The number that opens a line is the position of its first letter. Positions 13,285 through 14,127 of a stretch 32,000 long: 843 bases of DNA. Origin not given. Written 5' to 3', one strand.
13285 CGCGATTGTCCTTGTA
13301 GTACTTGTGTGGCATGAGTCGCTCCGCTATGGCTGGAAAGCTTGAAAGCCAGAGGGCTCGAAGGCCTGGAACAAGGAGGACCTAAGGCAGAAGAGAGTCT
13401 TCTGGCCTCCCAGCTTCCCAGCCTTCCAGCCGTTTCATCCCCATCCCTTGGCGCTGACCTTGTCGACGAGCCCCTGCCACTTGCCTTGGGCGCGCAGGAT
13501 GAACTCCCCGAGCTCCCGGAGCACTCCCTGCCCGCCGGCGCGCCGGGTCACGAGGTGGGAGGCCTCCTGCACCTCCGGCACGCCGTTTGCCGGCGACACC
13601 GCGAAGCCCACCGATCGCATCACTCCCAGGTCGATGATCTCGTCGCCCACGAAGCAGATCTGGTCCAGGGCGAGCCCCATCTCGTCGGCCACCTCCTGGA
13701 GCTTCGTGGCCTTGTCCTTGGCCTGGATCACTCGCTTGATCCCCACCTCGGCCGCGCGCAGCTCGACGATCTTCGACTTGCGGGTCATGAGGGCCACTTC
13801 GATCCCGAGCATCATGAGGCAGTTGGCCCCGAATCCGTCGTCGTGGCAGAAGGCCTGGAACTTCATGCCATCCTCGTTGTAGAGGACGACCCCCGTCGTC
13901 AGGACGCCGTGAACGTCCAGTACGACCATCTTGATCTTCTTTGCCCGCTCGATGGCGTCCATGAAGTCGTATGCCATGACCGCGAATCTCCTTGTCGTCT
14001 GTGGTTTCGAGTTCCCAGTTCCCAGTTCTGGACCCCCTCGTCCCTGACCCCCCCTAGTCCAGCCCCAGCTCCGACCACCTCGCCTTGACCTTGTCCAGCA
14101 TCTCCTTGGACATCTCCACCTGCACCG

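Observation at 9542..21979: Phenylphosphate-carboxylase-type quartet (ppcBCAD order) plus UbiD/UbiX, wired to a GntR-TRAP-CoA ligase-BASS operon with no phenylphosphate synthase in view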

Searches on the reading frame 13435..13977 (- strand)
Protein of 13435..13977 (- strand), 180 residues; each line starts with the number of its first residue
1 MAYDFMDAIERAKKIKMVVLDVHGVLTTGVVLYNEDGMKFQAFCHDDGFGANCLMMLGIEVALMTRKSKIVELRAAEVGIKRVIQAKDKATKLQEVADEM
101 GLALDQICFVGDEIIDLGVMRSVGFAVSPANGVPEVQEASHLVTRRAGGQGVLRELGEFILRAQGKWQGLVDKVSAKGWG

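Call 4: search_protein_families(library=ncbifam, proteins=[window:13435-13977:-], max_evalue=0.001)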
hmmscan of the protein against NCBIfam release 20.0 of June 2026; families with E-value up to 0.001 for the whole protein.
window:13435-13977:- (180 aa): 11 families
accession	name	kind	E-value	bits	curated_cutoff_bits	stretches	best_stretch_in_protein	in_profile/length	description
NF007019.0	PRK09484.1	equivalog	2.1e-40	138.4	208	1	7-168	17-180/187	3-deoxy-manno-octulosonate-8-phosphatase KdsC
TIGR02726.1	phenyl_P_delta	equivalog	4.7e-38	131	281.95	1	9-174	1-168/169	phenylphosphate carboxylase subunit delta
TIGR01670.1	KdsC-phosphatas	subfamily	2.1e-35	121.9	106.95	1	15-165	1-153/154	3-deoxy-D-manno-octulosonate 8-phosphate phosphatase, YrbI family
NF058599.1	KDN-9-PPhBT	equivalog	3.2e-28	98.9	180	1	15-162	2-151/152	3-deoxy-D-glycero-D-galacto-nonulopyranosonate 9-phosphatase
NF002245.0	PRK01158.1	equivalog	9.5e-12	44.7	198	1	86-159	155-228/233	phosphoglycolate phosphatase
TIGR01487.1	Pglycolate_arch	equivalog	3e-09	37.1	122.75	1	60-153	117-212/215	phosphoglycolate phosphatase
TIGR01662.1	HAD-SF-IIIA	subfamily_domain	1e-07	32.2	44.6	1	16-127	1-135/141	HAD-IIIA family hydrolase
NF007806.0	PRK10513.1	equivalog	1.6e-07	31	273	1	79-161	187-269/270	sugar-phosphatase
TIGR00099.1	Cof-subfamily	subfamily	1.4e-06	28.1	137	1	86-153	186-253/256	Cof-type HAD-IIB family hydrolase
NF008350.0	PRK11133.1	equivalog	3.3e-05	23.2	413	1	81-153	241-312/324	phosphoserine phosphatase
TIGR01482.1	SPP-subfamily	subfamily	0.00034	20.3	107.15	1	85-158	146-219/225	sucrose-phosphate phosphatase subfamily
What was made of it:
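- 13435..13977 (-): HAD/KdsC-like phosphatase subunit (delta, 180 aa). KdsC NF007019 scores 138 bits, below its cut-off of 208 (call 4).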

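Call 5: search_protein_families(library=pfam, proteins=[window:13435-13977:-], max_evalue=0.001)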
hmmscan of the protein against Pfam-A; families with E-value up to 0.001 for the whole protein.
window:13435-13977:- (180 aa): 2 families
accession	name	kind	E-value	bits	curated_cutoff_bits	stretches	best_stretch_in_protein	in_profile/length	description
PF08282.18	Hydrolase_3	-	1.2e-07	32.1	20.9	1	87-155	186-254/255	haloacid dehalogenase-like hydrolase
PF00702.32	Hydrolase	-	0.00068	20.5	26.4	0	54-124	110-191/191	haloacid dehalogenase-like hydrolase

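Call 25: search_solved_structures(query=window:13435-13977:-, max_evalue=0.00001, show_alignments=1)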
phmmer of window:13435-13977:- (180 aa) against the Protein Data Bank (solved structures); distinct sequences matched with E-value up to 0.00001: 20.
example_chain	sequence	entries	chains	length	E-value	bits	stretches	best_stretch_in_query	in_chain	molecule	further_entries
4um5_A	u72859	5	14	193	2e-32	115.8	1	8-170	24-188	3-DEOXY-D-MANNO-OCTULOSONATE 8-PHOSPHATE PHOSPHATASE KDSC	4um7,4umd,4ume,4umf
3mn1_A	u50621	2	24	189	6.2e-31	110.9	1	6-168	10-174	probable yrbi family phosphatase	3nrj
7t35_A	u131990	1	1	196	3.3e-30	108.6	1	9-167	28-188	3-deoxy-D-manno-octulosonate 8-phosphate phosphatase KdsC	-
2r8e_A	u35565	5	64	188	1.1e-29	106.9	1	7-167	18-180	3-deoxy-D-manno-octulosonate 8-phosphate phosphatase | YrbI from Escherichia coli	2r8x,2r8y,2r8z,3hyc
3i6b_A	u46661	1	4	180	1.8e-29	106.2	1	7-166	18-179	3-deoxy-D-manno-octulosonate 8-phosphate phosphatase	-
3n1u_A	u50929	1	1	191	7.8e-29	104.1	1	6-168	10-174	Hydrolase, HAD superfamily, subfamily III A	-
3ij5_A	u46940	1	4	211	2.5e-28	102.4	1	7-170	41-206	3-deoxy-D-manno-octulosonate 8-phosphate phosphatase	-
4nav_D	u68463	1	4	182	6.6e-28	101.1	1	7-175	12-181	HYPOTHETICAL PROTEIN XCC279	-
3n07_A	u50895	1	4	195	9.3e-27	97.3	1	9-166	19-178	3-deoxy-D-manno-octulosonate 8-phosphate phosphatase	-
2p9j_A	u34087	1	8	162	1e-26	97.2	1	10-160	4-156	Hypothetical protein AQ2171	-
1j8d_A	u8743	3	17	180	1.7e-21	80.2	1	11-167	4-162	deoxy-D-mannose-octulosonate 8-phosphate phosphatase | 3-deoxy-D-manno-octulosonate 8-phosphate phosphatase KdsC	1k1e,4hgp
4hgn_A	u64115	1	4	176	2e-20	76.7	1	13-169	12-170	2-keto-3-deoxy-D-manno-octulosonate 8-phosphate phosphohydrolase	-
3e81_A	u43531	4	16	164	8.4e-20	74.7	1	13-161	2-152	Acylneuraminate cytidylyltransferase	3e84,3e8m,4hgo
4hgq_A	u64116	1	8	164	1.1e-19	74.3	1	13-161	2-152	Acylneuraminate cytidylyltransferase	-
4hgr_A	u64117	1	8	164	2.1e-19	73.4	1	13-161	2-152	Acylneuraminate cytidylyltransferase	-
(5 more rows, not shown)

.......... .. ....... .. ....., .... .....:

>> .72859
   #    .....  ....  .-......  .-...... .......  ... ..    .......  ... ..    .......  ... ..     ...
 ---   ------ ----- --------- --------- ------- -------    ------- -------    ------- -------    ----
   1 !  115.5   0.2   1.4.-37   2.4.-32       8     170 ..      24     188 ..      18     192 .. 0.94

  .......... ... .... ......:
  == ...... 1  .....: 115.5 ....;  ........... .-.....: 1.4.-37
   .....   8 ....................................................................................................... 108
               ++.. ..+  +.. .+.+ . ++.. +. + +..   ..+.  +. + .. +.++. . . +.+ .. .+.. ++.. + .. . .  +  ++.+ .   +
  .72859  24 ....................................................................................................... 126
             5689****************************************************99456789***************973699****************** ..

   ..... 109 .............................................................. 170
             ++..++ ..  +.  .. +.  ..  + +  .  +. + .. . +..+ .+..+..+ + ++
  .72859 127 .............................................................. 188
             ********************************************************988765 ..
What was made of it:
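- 13435..13977 (-): Motif I reads DVHG where KdsC has DVDG (call 25).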
